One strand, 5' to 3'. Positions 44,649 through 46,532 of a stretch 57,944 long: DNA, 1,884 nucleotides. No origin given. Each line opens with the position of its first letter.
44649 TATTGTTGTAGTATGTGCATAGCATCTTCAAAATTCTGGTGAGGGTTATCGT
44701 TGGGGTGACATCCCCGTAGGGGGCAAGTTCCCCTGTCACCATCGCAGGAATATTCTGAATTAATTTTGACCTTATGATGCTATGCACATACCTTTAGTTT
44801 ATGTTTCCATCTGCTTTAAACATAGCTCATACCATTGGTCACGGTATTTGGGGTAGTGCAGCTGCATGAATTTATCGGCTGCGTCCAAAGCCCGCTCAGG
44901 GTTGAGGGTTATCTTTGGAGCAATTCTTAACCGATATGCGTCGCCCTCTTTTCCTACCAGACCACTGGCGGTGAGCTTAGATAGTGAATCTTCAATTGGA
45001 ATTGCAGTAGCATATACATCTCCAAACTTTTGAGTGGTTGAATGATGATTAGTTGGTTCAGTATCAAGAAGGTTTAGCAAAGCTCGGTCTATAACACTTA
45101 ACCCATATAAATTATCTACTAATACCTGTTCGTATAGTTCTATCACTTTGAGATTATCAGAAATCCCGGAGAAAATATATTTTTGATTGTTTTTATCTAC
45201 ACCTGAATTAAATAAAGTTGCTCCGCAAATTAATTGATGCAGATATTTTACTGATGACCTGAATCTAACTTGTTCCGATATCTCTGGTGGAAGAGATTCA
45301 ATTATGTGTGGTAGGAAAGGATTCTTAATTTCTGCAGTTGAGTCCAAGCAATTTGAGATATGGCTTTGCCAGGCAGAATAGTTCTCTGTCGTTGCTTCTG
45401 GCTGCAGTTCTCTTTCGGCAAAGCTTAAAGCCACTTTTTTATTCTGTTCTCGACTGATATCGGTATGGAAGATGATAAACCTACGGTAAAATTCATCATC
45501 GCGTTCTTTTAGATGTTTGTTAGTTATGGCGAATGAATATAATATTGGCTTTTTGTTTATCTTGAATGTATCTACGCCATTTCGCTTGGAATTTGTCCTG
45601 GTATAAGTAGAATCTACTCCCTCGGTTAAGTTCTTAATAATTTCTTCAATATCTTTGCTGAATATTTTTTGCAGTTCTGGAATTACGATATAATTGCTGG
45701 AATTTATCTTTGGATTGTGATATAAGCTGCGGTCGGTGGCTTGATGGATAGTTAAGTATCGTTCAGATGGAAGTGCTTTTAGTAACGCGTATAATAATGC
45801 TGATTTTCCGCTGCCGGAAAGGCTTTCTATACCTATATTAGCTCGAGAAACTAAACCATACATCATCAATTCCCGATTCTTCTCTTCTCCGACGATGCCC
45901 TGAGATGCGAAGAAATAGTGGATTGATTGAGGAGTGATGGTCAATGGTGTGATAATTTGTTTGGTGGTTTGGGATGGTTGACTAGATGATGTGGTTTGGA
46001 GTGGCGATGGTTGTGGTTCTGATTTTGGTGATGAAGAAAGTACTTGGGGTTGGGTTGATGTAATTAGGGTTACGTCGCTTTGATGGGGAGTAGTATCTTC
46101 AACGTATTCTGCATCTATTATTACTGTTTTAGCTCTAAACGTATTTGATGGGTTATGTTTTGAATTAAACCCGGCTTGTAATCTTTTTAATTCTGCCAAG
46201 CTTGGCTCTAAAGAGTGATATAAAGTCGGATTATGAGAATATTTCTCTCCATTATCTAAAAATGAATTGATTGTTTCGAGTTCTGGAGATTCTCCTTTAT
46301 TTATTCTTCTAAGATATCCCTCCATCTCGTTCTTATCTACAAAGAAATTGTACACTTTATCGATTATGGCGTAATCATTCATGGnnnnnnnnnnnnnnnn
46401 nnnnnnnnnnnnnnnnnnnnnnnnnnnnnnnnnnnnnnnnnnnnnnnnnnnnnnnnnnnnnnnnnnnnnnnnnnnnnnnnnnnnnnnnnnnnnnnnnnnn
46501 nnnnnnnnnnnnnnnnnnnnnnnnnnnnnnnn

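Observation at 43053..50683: Vps4/katanin-like AAA ATPase clustered with a long helical protein, three small N-anchored membrane proteins and an SF3-helicase-like NTPase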

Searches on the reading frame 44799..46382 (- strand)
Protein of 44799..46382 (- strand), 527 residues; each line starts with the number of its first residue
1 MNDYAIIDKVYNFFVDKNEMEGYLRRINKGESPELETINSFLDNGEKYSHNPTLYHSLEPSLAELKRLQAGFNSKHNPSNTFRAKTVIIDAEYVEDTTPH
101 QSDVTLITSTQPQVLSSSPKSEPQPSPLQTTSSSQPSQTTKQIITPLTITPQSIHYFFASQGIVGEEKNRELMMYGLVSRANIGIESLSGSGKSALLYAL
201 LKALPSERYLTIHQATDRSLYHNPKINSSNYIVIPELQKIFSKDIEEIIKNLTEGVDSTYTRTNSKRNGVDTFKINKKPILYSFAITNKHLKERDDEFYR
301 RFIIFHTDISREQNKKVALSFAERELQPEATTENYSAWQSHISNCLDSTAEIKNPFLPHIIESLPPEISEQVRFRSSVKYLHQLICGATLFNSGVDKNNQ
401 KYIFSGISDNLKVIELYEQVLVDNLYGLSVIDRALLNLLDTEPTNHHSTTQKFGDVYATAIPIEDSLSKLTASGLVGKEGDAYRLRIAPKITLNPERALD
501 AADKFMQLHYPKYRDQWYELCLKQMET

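Call 6: search_protein_families(library=pfam, proteins=[window:44799-46382:-], max_evalue=0.1)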
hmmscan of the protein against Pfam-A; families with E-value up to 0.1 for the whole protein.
window:44799-46382:- (527 aa): 1 family
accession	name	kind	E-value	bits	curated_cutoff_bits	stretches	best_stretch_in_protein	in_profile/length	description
PF19263.5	DUF5906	-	0.0011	20.1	27.6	1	189-301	6-114/114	Family of unknown function (DUF5906)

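Call 8: search_protein_families(library=phrogs, proteins=[window:44799-46382:-], max_evalue=0.1)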
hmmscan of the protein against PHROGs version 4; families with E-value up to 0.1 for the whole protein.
window:44799-46382:- (527 aa): 2 families
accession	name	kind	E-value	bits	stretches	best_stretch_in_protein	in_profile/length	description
phrog_12057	-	unknown function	1.8e-05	24.7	1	161-325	23-192/493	-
phrog_7668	-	unknown function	0.062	14.7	0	221-279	7-64/85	-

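Call 9: search_protein_families(library=padloc, proteins=[window:44799-46382:-], max_evalue=0.1)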
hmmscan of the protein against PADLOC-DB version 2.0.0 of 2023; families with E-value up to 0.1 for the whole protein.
window:44799-46382:- (527 aa): 0 families

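Call 10: search_protein_families(library=ncbifam, proteins=[window:44799-46382:-], max_evalue=0.1)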
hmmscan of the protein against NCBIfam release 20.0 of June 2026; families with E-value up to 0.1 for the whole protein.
window:44799-46382:- (527 aa): 1 family
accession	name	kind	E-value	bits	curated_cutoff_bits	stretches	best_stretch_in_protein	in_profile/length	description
TIGR02788.1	VirB11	equivalog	0.093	11.7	249.95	0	169-224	133-189/308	P-type DNA transfer ATPase VirB11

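Call 19: find_homologous_proteins(query=window:44799-46382:-, max_evalue=0.001)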
Query window:44799-46382:- (527 aa): 28 proteins with E <= 0.001 among 8000 candidates.
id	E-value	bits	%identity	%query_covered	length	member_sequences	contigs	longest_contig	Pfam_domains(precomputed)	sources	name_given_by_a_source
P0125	0.0e+0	1036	89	100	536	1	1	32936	PF27228.1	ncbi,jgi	jgi:hypothetical protein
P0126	3.6e-283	958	80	99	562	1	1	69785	PF27228.1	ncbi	-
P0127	1.2e-132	461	46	98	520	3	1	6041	-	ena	-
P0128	1.8e-130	454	47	97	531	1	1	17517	-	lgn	-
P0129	8.6e-127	442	52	76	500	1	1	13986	-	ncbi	-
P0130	3.3e-126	440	44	98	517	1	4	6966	-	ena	-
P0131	6.0e-123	430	44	98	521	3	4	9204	PF27228.1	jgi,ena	-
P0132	2.9e-121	424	44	100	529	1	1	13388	-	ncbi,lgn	-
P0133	1.1e-118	415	43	100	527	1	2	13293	-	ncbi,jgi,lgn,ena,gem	-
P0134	1.5e-117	412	44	97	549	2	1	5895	-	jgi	-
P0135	3.5e-117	410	43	98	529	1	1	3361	-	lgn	-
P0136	1.2e-114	402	41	99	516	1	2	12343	-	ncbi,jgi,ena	-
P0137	3.7e-114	401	41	98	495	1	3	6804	-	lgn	-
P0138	8.6e-113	396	39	96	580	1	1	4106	-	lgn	-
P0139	2.8e-112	394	50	71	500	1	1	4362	-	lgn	-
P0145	3.4e-102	361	38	98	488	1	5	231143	-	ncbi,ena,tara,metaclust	tara:strand:+ start:18316 stop:19782 length:1467 start_codon:yes stop_codon:yes gene_type:complete|m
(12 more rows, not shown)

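Call 23: find_encoding_contigs(protein=P0145, flank=10000, max_places=2)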
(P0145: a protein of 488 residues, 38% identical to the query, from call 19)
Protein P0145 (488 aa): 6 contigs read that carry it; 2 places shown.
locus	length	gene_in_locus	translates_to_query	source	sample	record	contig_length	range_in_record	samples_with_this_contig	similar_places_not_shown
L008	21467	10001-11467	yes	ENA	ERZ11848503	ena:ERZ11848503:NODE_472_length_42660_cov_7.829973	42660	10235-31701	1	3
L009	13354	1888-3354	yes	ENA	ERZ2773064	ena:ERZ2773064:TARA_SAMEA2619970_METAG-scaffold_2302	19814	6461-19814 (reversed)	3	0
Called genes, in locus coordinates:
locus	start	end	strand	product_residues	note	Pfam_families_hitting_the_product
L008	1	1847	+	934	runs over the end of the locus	PF00133:tRNA-synt_1, PF09334:tRNA-synt_1g, PF08264:Anticodon_1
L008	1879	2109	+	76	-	-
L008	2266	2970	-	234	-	-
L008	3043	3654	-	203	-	PF04893:Yip1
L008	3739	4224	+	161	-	-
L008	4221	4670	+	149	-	PF09183:DUF1947, PF26292:PUA_elF2D, PF01472:PUA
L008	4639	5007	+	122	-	PF02643:DUF192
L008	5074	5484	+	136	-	-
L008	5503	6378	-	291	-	-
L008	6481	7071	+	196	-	-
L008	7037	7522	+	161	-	-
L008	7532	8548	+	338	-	-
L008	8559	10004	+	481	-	PF00004:AAA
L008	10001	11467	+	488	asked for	-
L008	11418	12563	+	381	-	-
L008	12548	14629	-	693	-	-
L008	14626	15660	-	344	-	-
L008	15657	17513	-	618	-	PF13672:PP2C_2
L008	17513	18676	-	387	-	-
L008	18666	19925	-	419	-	-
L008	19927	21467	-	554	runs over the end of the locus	-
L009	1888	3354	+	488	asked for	-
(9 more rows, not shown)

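Call 29: find_related_loci(query=A2, collection=genome_contigs, flank=10000)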
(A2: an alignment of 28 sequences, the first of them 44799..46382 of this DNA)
Query A2 (527 aa) in genome_contigs; peptide patterns used: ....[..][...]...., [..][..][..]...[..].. (x = any residue, [..] = any of these).
108 stretches matched a pattern; 9 encode a relative of the query (tblastn E <= 1e-3); 9 distinct loci.
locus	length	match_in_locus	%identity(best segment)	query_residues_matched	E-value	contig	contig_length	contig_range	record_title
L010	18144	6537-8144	89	1-527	0e+0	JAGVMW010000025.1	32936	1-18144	MAG: archaeon isolate DeMMO3_35 c_000000040656, whole genome shotgun sequence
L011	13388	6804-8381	44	1-526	4e-133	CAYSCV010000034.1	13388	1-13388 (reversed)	MAG TPA_asm: uncultured Methanosarcinales archaeon isolate ERP125453_co2_216 genome assembly, contig: NODE_1820_length_1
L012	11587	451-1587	49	146-523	3e-114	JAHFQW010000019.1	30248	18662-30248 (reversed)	MAG: archaeon isolate nzgw56 NODE_629_length_30249_cov_4.657030, whole genome shotgun sequence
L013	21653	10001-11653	33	13-518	1e-87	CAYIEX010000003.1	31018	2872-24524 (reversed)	MAG TPA_asm: uncultured Methanosarcinales archaeon isolate ERP119705_co19_971 genome assembly, contig: NODE_1019_length_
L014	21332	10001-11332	37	105-525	6e-85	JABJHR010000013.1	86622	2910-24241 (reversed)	MAG: Candidatus Woesearchaeota archaeon isolate SI074_bin25 k141_254465, whole genome shotgun sequence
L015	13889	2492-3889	27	82-523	3e-35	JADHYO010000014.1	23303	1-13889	MAG: Candidatus Aenigmatarchaeota archaeon isolate BS750m-G81 BS-750m-C3080, whole genome shotgun sequence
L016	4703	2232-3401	28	148-517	1e-34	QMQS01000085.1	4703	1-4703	MAG: Candidatus Woesearchaeota archaeon isolate B29_G15 B29_Guay15_scaffold_08746, whole genome shotgun sequence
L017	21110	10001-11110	28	157-517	4e-34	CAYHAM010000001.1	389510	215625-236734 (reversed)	MAG TPA_asm: uncultured Methanosarcinales archaeon isolate ERP119294_co1_446 genome assembly, contig: NODE_19_length_389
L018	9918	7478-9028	25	22-517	1e-31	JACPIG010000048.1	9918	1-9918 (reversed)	MAG: Candidatus Woesearchaeota archaeon isolate NC_groundwater_434_Ag_B-0.1um_47_10 GD18-4_B1_scaffold_574302, whole gen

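Call 37: search_solved_structures(query=A2, max_evalue=1, show_alignments=2)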
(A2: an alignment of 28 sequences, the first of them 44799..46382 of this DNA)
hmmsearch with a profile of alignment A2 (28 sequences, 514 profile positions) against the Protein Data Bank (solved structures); distinct sequences matched with E-value up to 1: 0.
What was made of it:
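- On SF3 helicase (D5/NrS-1 type, DUF5906): There is no PDB sequence hit (call 37).
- Closest known: D5/NrS-1/P4-type SF3 helicases. Different: No PDB sequence match (call 37).
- The profile of the family finds no PDB sequence (call 37).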

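Call 42: search_protein_families(library=pfam, alignment_id=A2, max_evalue=0.1)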
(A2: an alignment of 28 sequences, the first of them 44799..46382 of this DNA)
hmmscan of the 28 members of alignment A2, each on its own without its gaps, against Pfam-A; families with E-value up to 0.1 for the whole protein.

A. member 1, window:44799-46382:- (527 aa): 1 family
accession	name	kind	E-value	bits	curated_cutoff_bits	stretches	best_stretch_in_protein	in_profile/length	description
PF19263.5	DUF5906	-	0.0011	20.1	27.6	1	189-301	6-114/114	Family of unknown function (DUF5906)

B. families by the number of members that match (of 28 scanned): 27 families (the first 25 are shown)
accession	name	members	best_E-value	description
PF19263.5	DUF5906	12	2.6e-05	Family of unknown function (DUF5906)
PF24406.1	nSTAND_NTPase4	5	0.00071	Novel STAND NTPase 4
PF19842.5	YqeC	3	0.0065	YqeC protein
PF01078.27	Mg_chelatase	2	0.0019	Magnesium chelatase, subunit ChlI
PF00437.27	T2SSE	2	0.021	Type II/IV secretion system protein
PF13401.12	AAA_22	2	0.053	AAA domain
PF01475.25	FUR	1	0.0032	Ferric uptake regulator family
PF16417.11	CNOT1_TTP_bind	1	0.014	CCR4-NOT transcription complex subunit 1 TTP binding domain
PF00005.33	ABC_tran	1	0.014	ABC transporter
PF00493.29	MCM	1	0.015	MCM P-loop domain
PF13476.12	AAA_23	1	0.019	AAA domain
PF07693.20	KAP_NTPase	1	0.027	KAP family P-loop domain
PF13555.12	AAA_29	1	0.028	P-loop containing region of AAA domain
PF16692.10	Folliculin_C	1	0.032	Folliculin C-terminal domain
PF19390.4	DUF5965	1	0.034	Family of unknown function (DUF5965)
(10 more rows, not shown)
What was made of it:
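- DUF5906 is hit by 12 of 28 members, best E 2.6e-5 (call 42). 5 of 28 SF3-like members weakly hit nSTAND_NTPase4 (call 42).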

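Call 73: search_protein_representatives(alignment_id=A2)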
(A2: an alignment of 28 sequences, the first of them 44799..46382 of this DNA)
Query: 28 sequences, 514 profile positions. Proteins with E-value up to 0.001 (for the whole library): 864; up to 1e-10: 318; up to 1e-30: 176. The best 150 are listed.
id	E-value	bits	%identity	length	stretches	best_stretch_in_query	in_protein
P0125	1.8e-206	703.5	-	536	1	1-509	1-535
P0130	2.1e-200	683.5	-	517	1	3-511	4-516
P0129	3.7e-196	669.5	-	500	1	25-509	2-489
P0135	4.0e-196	669.4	-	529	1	1-512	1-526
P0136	1.1e-193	661.3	-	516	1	3-511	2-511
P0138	5.9e-190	649.1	-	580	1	1-512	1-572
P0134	1.4e-189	647.8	-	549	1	7-510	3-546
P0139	1.2e-187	641.5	-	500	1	6-510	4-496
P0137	3.3e-187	640.0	-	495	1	3-511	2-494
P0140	1.1e-184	631.7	-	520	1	8-504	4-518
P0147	2.1e-175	601.0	-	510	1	5-508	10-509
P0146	6.2e-174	596.2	-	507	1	2-511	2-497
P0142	6.3e-173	592.9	-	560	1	6-511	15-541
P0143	4.9e-172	589.9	-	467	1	4-504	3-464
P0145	3.1e-170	584.0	-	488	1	3-511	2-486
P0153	9.7e-139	480.1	-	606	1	7-511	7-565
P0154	3.7e-125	435.3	-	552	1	7-512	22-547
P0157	2.2e-111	389.8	-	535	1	33-506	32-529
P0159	2.2e-99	350.2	-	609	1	27-508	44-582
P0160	3.9e-99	349.4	-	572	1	43-503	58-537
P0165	5.5e-92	325.8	-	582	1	35-508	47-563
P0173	2.5e-86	307.1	-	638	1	16-508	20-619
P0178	2.1e-71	257.9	-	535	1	126-507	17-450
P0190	1.1e-64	235.8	-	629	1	93-506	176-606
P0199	3.9e-59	217.4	-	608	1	33-507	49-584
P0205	2.8e-57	211.3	-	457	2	131-438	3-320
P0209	1.0e-55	206.2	-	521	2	35-412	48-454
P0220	9.6e-53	196.4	-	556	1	131-509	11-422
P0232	4.7e-49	184.2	-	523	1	126-505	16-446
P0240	1.6e-47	179.1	-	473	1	127-508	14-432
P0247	1.9e-46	175.5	-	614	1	104-412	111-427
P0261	1.6e-42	162.7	-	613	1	5-507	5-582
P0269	8.6e-40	153.6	-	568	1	129-428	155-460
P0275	4.6e-38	147.9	-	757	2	193-504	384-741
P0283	1.0e-36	143.5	-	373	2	144-411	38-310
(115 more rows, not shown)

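Call 74: search_protein_families(library=pfam, proteins=[P0160, P0178, P0190, P0205, P0220, P0240, P0247, P0269, P0275, P0283], max_evalue=0.01)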
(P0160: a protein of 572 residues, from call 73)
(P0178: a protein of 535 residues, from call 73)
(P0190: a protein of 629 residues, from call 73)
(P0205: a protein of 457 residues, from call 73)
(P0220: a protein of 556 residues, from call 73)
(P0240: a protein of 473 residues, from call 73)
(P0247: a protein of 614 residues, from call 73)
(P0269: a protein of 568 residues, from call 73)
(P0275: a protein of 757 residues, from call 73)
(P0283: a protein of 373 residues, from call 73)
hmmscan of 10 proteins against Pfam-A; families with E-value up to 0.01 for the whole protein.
P0160 (572 aa): 1 family
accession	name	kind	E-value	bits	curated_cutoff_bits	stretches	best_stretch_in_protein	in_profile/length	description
PF01475.25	FUR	-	0.0024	18.4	23.1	1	438-497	11-71/121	Ferric uptake regulator family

P0178 (535 aa): 0 families

P0190 (629 aa): 0 families

P0205 (457 aa): 0 families

P0220 (556 aa): 1 family
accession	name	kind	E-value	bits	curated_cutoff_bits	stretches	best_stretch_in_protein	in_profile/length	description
PF03962.21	Mnd1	-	0.0046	17.6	23.5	0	337-376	18-56/60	Mnd1 HTH domain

P0240 (473 aa): 0 families

P0247 (614 aa): 3 families
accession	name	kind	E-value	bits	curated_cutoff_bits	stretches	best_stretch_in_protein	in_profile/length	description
PF00005.33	ABC_tran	-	0.00031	21.8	25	1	163-280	5-120/137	ABC transporter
PF01078.27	Mg_chelatase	-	0.0014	18.6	20.3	1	151-193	4-46/207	Magnesium chelatase, subunit ChlI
PF12775.13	AAA_7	-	0.0015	18.6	25.8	0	159-190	23-54/181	P-loop containing dynein motor region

P0269 (568 aa): 0 families

P0275 (757 aa): 0 families

P0283 (373 aa): 5 families
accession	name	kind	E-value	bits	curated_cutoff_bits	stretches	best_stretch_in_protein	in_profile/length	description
PF01078.27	Mg_chelatase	-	7.9e-05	22.6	20.3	1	37-83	3-49/207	Magnesium chelatase, subunit ChlI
PF05729.18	NACHT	-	0.0043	17.3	26.7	1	59-107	3-49/167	NACHT domain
PF00437.27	T2SSE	-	0.0059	15.7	24.9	1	55-89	140-175/370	Type II/IV secretion system protein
PF00004.35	AAA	-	0.0086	17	21.2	0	60-134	2-93/131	ATPase family associated with various cellular activities (AAA)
PF07728.20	AAA_5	-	0.0099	16.3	22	0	59-88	2-31/139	AAA domain (dynein-related subfamily)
